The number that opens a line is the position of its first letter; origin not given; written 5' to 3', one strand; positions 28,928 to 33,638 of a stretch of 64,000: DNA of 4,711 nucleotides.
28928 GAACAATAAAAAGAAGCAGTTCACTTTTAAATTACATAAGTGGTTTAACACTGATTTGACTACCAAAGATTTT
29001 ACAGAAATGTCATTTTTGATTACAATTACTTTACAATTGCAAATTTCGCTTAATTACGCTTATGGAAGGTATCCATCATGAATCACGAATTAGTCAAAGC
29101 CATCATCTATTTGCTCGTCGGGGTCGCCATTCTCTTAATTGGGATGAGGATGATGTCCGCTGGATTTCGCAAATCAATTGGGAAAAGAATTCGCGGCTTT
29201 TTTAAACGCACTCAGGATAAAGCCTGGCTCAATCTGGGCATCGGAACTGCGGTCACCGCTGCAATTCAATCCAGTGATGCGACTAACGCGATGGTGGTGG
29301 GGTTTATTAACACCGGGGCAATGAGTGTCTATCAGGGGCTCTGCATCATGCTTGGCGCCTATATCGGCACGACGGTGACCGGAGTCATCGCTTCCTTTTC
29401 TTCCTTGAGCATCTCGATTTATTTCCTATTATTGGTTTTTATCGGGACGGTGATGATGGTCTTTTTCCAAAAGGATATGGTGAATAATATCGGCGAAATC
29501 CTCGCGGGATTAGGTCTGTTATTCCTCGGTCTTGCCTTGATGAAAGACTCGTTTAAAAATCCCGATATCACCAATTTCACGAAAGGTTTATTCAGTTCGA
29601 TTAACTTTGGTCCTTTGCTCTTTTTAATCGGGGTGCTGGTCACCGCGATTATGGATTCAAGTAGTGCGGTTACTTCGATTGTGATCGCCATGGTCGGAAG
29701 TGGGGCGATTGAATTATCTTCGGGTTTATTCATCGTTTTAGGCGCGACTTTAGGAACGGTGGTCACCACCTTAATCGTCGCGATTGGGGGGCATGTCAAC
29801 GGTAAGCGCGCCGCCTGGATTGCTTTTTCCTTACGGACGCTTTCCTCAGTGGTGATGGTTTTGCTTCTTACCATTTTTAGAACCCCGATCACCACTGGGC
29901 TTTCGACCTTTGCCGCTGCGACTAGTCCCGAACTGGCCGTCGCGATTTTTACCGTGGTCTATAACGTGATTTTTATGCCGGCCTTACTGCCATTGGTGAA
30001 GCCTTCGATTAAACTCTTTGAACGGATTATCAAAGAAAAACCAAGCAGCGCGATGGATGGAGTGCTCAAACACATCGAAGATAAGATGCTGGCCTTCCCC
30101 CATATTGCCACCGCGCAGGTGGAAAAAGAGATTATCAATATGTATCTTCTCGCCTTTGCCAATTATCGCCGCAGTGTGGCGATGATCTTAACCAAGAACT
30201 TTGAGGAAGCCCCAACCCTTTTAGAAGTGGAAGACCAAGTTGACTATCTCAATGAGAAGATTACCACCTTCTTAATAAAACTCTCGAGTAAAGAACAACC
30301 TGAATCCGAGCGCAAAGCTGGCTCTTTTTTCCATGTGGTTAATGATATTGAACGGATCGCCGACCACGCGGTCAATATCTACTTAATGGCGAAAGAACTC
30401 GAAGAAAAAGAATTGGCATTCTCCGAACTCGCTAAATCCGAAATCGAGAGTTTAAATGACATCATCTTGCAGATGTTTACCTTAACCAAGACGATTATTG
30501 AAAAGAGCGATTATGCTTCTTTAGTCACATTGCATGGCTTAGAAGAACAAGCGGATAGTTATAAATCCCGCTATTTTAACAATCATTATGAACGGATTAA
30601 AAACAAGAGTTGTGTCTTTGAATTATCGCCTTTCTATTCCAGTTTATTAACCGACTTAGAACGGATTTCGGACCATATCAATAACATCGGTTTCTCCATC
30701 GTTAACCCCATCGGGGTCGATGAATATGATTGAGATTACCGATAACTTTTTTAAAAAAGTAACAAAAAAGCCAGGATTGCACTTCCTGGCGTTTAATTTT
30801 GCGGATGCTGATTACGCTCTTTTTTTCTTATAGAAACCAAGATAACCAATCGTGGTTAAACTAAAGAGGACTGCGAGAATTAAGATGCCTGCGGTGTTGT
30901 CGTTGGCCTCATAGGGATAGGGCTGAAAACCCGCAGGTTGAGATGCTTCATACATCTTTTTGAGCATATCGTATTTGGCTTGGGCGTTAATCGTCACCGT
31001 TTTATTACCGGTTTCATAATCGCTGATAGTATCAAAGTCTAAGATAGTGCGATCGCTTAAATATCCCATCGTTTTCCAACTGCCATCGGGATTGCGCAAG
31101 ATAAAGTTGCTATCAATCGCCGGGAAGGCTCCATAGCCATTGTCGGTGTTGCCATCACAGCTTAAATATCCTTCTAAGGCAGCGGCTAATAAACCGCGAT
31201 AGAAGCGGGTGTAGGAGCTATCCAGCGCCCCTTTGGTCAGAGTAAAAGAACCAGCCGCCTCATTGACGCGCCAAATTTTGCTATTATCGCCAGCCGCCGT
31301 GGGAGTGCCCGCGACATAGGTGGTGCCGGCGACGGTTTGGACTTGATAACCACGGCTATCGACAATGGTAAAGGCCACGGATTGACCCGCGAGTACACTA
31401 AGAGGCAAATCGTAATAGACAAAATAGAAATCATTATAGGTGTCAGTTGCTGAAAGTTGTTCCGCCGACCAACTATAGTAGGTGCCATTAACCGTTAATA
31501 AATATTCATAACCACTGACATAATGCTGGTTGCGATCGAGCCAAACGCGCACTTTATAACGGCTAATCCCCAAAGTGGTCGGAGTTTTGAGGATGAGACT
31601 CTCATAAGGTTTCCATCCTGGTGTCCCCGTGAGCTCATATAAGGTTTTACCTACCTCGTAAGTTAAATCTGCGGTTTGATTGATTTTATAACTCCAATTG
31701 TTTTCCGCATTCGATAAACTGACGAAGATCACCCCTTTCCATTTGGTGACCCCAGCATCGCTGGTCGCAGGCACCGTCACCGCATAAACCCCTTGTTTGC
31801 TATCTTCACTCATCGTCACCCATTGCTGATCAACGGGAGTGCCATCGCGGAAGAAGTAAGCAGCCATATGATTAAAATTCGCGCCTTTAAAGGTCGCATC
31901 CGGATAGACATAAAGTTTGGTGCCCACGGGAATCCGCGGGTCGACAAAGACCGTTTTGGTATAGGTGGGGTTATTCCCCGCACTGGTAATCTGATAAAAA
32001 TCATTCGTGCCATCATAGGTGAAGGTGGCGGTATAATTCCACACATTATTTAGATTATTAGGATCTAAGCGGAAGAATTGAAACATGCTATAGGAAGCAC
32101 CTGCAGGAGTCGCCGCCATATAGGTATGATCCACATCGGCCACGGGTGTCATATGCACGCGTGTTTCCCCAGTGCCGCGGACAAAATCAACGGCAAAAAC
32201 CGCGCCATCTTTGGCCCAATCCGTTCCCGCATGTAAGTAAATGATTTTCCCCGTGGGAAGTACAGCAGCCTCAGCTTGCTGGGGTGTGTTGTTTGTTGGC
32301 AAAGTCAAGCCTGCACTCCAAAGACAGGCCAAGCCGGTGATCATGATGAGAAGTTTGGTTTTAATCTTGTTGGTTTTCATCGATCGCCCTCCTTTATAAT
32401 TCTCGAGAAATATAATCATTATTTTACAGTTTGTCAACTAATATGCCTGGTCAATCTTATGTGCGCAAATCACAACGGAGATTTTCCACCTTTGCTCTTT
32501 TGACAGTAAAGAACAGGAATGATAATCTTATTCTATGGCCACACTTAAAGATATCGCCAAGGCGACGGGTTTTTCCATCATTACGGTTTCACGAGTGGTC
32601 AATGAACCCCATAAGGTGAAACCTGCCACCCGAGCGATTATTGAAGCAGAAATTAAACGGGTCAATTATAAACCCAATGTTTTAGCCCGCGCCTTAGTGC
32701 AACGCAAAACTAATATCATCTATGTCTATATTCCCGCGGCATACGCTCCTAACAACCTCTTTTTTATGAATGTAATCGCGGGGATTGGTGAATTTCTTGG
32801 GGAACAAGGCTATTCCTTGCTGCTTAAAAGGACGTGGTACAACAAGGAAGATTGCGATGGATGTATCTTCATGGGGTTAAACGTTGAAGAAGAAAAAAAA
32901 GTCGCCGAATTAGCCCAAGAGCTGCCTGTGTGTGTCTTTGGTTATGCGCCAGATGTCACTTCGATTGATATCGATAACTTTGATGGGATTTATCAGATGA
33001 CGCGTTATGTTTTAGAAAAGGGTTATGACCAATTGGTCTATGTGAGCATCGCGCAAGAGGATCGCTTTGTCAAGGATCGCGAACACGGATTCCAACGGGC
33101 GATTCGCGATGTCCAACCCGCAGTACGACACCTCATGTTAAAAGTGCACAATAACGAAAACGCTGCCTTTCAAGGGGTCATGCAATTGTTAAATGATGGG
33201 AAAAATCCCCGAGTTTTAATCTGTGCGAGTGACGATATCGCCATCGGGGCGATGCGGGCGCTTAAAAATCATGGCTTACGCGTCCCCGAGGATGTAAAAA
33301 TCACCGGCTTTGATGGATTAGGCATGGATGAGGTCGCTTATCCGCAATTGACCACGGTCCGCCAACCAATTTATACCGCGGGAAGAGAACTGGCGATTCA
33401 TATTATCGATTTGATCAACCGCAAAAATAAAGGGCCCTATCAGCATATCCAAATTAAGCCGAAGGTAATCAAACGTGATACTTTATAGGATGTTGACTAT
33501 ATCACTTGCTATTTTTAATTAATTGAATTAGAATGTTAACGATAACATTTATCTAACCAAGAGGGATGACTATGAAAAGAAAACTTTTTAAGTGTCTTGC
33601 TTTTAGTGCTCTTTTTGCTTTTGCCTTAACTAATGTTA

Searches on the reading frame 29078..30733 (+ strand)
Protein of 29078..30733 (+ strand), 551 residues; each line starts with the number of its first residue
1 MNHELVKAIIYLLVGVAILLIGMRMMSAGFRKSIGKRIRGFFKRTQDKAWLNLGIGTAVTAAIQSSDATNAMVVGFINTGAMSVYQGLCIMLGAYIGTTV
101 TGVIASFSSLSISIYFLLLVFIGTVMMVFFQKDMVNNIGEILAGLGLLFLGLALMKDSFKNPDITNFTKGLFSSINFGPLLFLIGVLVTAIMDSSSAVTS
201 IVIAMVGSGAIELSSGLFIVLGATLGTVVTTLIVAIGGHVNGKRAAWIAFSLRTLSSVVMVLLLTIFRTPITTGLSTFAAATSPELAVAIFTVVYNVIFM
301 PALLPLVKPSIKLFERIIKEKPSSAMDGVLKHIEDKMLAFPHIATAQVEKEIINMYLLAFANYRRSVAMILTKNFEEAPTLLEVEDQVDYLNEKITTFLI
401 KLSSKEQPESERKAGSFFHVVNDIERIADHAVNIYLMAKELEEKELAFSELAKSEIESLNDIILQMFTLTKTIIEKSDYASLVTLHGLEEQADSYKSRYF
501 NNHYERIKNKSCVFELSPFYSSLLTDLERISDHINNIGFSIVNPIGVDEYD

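Call 67: search_protein_families(library=pfam, proteins=[window:29078-30733:+], max_evalue=0.001)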
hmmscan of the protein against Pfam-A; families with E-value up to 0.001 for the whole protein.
window:29078-30733:+ (551 aa): 2 families
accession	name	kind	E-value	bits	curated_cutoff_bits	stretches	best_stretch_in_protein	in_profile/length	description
PF02690.20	Na_Pi_cotrans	-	1.3e-47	161.7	29.1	2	18-156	1-136/137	Na+/Pi-cotransporter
PF01895.24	PhoU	-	9.9e-23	80.8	23.5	2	354-434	3-85/89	PhoU domain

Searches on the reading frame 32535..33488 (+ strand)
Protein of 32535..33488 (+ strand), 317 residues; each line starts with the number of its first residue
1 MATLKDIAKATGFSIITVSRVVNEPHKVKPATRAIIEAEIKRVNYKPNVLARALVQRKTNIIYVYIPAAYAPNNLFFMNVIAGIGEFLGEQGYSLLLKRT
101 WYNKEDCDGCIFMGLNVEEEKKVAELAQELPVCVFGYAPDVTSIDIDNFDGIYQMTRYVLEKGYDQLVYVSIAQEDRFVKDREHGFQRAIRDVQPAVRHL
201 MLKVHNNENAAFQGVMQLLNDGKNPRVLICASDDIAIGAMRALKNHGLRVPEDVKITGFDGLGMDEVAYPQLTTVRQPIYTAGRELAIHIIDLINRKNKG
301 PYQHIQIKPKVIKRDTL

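Call 67: search_protein_families(library=pfam, proteins=[window:32535-33488:+], max_evalue=0.001)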
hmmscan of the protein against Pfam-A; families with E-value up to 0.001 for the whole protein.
window:32535-33488:+ (317 aa): 4 families
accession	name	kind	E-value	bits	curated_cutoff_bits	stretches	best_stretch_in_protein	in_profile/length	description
PF13377.12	Peripla_BP_3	-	2.9e-25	89.7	26.5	1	157-316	2-166/167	Periplasmic binding protein-like domain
PF00532.27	Peripla_BP_1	-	1.2e-18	68.1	22.2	1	129-309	79-275/281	Periplasmic binding proteins and sugar binding domain of LacI family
PF00356.27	LacI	-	1.1e-13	51.1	27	1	3-48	1-46/46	Bacterial regulatory proteins, lacI family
PF13407.12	Peripla_BP_4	-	5.3e-07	29.9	35.1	1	143-262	98-219/258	Periplasmic binding protein domain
